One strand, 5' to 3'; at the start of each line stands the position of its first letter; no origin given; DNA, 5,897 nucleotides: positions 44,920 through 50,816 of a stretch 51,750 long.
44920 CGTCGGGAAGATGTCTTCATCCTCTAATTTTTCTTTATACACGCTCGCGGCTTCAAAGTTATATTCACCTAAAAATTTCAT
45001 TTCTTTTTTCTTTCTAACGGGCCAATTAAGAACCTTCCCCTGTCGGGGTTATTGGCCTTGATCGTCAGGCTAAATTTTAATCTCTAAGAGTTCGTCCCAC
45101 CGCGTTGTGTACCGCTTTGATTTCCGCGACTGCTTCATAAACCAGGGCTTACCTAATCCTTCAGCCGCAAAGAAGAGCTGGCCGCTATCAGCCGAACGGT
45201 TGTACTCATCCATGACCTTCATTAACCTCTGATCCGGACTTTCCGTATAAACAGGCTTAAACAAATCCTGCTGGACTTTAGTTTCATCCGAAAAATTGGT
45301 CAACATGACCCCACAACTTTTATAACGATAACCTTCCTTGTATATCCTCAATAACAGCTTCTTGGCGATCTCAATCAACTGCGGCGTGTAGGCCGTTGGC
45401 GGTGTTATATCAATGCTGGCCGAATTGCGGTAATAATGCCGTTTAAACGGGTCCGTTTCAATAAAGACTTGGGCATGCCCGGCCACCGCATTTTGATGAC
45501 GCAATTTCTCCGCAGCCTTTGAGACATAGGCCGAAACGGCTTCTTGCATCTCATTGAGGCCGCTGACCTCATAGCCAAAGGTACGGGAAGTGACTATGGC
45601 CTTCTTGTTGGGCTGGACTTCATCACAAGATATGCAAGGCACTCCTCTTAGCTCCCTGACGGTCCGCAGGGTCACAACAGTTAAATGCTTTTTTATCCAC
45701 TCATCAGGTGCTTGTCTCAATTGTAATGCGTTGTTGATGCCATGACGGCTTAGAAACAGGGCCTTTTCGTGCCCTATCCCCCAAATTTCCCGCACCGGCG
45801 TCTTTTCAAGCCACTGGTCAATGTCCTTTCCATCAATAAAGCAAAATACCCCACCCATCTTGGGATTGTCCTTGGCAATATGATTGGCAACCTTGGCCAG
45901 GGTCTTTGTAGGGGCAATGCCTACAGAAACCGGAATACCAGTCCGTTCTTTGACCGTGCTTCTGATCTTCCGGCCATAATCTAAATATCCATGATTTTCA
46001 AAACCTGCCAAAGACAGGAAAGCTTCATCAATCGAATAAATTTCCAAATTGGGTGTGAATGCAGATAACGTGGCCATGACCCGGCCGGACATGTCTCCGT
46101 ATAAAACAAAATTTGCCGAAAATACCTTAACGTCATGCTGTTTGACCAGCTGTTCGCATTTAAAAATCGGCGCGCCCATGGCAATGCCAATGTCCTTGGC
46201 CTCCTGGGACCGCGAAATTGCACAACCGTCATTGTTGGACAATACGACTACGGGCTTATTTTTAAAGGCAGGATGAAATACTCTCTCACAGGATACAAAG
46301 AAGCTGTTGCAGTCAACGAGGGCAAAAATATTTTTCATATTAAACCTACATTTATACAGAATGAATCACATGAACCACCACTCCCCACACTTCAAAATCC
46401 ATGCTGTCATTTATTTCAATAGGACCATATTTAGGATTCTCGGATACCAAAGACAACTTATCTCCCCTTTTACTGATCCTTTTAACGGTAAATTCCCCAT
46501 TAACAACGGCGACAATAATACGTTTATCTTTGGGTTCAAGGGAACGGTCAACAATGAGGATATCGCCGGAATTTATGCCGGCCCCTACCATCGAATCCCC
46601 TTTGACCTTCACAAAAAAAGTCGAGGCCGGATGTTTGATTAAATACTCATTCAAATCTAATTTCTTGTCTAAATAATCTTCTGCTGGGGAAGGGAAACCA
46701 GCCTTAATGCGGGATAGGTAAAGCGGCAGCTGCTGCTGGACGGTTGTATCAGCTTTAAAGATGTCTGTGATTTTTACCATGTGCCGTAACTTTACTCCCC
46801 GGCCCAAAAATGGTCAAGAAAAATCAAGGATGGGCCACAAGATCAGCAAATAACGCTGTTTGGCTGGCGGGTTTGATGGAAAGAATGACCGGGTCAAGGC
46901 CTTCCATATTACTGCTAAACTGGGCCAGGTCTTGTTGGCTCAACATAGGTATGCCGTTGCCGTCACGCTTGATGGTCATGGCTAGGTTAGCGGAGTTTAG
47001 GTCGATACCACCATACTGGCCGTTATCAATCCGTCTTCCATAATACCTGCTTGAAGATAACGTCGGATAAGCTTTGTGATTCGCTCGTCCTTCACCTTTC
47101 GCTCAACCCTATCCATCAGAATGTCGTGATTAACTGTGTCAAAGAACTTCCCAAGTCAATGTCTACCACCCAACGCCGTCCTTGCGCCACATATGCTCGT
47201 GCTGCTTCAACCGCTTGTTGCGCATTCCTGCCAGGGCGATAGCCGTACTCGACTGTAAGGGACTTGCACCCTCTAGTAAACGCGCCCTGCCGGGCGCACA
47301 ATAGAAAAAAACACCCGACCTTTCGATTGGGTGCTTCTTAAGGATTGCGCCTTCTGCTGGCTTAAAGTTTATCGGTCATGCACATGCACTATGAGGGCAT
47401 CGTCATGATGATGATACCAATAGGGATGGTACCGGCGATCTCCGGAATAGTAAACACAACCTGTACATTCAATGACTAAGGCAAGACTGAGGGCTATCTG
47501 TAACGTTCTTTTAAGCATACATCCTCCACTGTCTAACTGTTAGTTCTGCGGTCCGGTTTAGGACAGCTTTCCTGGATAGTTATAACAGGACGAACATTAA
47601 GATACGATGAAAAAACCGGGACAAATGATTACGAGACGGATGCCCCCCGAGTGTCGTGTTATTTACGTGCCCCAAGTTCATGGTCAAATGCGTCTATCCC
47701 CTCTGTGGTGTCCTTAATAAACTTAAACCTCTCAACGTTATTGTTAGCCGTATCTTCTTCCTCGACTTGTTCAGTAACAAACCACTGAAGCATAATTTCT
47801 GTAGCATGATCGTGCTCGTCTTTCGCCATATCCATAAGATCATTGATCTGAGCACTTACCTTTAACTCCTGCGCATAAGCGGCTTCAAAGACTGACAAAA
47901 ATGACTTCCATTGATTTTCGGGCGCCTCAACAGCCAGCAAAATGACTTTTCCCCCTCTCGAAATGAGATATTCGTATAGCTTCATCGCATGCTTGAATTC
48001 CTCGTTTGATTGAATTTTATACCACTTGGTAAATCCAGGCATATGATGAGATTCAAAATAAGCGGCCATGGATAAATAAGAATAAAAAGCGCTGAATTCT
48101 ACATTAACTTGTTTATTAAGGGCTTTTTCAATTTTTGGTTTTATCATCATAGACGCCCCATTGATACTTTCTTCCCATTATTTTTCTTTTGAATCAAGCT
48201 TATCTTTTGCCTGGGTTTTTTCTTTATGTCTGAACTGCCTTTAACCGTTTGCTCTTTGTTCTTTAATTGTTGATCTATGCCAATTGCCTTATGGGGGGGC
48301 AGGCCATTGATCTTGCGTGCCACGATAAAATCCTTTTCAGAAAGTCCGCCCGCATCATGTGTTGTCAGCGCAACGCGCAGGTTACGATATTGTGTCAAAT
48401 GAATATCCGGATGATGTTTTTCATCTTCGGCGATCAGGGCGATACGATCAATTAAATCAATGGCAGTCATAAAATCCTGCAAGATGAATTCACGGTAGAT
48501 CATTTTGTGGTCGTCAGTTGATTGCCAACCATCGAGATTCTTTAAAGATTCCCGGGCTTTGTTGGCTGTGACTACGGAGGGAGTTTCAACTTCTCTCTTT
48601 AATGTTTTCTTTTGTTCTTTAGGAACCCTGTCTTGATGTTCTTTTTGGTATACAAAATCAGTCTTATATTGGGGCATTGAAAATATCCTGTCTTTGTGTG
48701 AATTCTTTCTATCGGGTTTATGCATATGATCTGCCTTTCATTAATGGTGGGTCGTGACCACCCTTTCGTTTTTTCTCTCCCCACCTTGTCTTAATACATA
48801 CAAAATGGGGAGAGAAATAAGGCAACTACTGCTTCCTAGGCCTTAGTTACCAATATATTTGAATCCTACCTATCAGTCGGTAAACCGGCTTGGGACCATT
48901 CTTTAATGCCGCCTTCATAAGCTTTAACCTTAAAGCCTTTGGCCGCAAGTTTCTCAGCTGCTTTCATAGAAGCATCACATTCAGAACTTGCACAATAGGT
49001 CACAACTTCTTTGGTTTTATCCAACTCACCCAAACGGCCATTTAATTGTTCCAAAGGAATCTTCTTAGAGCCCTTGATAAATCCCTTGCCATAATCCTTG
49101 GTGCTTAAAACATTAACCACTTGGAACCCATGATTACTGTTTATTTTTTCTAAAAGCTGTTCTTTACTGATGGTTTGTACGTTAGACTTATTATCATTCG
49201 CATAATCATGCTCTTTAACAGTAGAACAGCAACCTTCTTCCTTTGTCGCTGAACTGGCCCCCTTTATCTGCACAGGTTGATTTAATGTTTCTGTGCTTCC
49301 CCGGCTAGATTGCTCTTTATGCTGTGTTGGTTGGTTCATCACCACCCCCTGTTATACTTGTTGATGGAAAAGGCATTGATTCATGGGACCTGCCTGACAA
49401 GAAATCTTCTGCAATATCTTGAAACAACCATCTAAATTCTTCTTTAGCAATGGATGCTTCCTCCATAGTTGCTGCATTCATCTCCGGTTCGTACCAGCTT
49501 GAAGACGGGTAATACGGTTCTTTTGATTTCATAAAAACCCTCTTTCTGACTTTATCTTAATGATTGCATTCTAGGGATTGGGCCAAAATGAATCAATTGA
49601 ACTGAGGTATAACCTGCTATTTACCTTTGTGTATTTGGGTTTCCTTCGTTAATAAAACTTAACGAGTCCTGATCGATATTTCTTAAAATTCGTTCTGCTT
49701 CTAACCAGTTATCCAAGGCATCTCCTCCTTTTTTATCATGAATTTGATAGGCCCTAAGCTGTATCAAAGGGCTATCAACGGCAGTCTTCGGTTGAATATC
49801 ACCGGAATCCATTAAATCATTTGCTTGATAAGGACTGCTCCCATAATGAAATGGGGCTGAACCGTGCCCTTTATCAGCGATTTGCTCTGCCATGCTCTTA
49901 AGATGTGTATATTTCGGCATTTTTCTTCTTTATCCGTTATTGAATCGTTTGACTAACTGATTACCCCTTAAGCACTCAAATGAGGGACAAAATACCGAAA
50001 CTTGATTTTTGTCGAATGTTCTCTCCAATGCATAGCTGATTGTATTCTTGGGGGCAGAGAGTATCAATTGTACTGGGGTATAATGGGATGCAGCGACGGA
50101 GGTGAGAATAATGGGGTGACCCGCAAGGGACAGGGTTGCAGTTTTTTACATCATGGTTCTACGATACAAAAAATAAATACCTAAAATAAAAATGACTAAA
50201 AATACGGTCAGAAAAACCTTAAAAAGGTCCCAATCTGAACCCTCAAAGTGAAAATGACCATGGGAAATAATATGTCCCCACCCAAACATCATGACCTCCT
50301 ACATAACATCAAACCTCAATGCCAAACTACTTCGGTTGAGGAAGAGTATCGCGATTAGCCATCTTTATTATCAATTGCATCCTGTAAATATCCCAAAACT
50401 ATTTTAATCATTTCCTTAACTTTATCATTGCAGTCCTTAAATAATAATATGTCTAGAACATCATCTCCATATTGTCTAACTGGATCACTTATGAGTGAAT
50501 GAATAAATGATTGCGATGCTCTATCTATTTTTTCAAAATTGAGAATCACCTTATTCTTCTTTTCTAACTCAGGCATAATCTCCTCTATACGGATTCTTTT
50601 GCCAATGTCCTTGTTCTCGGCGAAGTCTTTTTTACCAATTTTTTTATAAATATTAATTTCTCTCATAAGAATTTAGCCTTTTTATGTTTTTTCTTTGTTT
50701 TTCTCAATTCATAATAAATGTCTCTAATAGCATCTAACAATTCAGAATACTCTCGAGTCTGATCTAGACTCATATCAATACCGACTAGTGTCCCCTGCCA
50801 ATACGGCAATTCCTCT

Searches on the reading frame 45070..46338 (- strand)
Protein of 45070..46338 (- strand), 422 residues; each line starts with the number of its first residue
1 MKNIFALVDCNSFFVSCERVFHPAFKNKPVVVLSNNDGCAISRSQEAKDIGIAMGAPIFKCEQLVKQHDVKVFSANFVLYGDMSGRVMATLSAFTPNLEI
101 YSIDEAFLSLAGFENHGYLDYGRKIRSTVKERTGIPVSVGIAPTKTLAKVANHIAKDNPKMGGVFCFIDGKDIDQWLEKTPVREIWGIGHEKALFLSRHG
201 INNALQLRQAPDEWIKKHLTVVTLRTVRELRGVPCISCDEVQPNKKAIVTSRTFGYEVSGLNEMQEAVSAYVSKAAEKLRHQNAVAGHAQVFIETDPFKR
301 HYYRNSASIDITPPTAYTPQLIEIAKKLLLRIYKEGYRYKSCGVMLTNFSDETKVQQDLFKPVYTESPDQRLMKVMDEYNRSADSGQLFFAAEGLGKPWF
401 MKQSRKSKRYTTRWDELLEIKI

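Call 9: search_protein_families(library=pfam, proteins=[window:45070-46338:-])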
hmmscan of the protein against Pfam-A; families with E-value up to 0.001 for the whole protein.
window:45070-46338:- (422 aa): 3 families
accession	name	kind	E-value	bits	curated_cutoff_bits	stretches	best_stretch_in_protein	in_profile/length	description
PF00817.25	IMS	-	3.5e-37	128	23.2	1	8-152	1-147/148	impB/mucB/samB family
PF11799.13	IMS_C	-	9.3e-22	78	20.7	1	245-359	1-109/109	impB/mucB/samB family C-terminal domain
PF13438.11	DUF4113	-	1.4e-17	63.9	24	1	370-420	1-51/51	Domain of unknown function (DUF4113)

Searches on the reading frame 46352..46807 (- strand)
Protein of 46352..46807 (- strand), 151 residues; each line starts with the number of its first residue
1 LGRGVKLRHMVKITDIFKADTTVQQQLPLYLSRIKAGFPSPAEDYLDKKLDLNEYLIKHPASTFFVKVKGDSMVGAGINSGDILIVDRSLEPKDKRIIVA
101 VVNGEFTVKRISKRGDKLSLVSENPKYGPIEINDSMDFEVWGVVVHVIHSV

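Call 9: search_protein_families(library=pfam, proteins=[window:46352-46807:-])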
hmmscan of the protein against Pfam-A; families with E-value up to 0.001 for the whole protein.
window:46352-46807:- (151 aa): 1 family
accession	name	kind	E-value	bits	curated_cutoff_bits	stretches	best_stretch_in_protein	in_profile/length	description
PF00717.28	Peptidase_S24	-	6.5e-34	116.6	23.3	1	28-145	1-116/116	Peptidase S24-like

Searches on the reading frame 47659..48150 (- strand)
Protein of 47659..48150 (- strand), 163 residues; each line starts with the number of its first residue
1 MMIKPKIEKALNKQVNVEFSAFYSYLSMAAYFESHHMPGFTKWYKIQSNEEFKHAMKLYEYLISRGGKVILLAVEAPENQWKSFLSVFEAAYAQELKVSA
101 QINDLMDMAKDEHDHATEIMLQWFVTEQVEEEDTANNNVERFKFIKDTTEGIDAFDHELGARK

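Call 9: search_protein_families(library=pfam, proteins=[window:47659-48150:-])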
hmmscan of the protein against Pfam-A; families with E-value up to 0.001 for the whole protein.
window:47659-48150:- (163 aa): 1 family
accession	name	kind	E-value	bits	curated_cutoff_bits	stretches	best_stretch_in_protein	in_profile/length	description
PF00210.30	Ferritin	-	1.1e-41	142.5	24.5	1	9-143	2-140/142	Ferritin-like domain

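Call 67: search_protein_families(library=ncbifam, proteins=[window:47659-48150:-], max_evalue=0.001)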
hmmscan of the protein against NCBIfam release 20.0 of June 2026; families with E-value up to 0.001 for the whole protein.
window:47659-48150:- (163 aa): 2 families
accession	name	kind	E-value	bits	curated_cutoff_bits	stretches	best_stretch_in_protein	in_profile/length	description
NF007638.0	PRK10304.1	equivalog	3.1e-22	79.3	178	1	2-160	1-159/165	non-heme ferritin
NF011597.0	PRK15022.1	equivalog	3.8e-12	46.3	154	1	8-129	7-128/167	non-heme ferritin-like protein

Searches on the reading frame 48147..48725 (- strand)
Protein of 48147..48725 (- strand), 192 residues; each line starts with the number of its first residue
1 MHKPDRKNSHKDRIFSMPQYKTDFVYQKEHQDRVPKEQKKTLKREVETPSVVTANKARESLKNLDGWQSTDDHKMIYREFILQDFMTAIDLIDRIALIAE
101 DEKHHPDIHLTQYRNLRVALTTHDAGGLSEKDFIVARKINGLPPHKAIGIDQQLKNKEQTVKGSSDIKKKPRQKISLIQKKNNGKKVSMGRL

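Call 10: search_protein_families(library=pfam, proteins=[window:48147-48725:-])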
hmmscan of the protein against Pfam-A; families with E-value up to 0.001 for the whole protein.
window:48147-48725:- (192 aa): 1 family
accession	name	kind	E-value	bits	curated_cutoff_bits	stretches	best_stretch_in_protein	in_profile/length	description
PF01329.24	Pterin_4a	-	6.6e-27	93.9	26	1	52-141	3-90/91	Pterin 4 alpha carbinolamine dehydratase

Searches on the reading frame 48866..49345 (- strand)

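Call 10: search_protein_families(library=pfam, proteins=[window:48866-49345:-])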
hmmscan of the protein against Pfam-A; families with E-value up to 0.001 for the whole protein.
window:48866-49345:- (159 aa): 1 family
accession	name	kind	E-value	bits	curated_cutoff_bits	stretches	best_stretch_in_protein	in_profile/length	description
PF00581.25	Rhodanese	-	1.2e-13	51.8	22.2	1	62-152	3-101/102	Rhodanese-like domain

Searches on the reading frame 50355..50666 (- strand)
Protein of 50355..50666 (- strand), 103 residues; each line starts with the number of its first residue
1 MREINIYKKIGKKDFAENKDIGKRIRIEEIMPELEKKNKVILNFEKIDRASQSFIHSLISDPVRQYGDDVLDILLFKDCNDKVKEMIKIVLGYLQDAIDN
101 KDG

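Call 10: search_protein_families(library=pfam, proteins=[window:50355-50666:-])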
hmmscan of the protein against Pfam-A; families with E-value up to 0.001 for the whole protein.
window:50355-50666:- (103 aa): 1 family
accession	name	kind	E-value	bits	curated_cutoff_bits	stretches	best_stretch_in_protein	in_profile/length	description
PF14213.11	DUF4325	-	3.2e-09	36.8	23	1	28-84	7-64/64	STAS-like domain of unknown function (DUF4325)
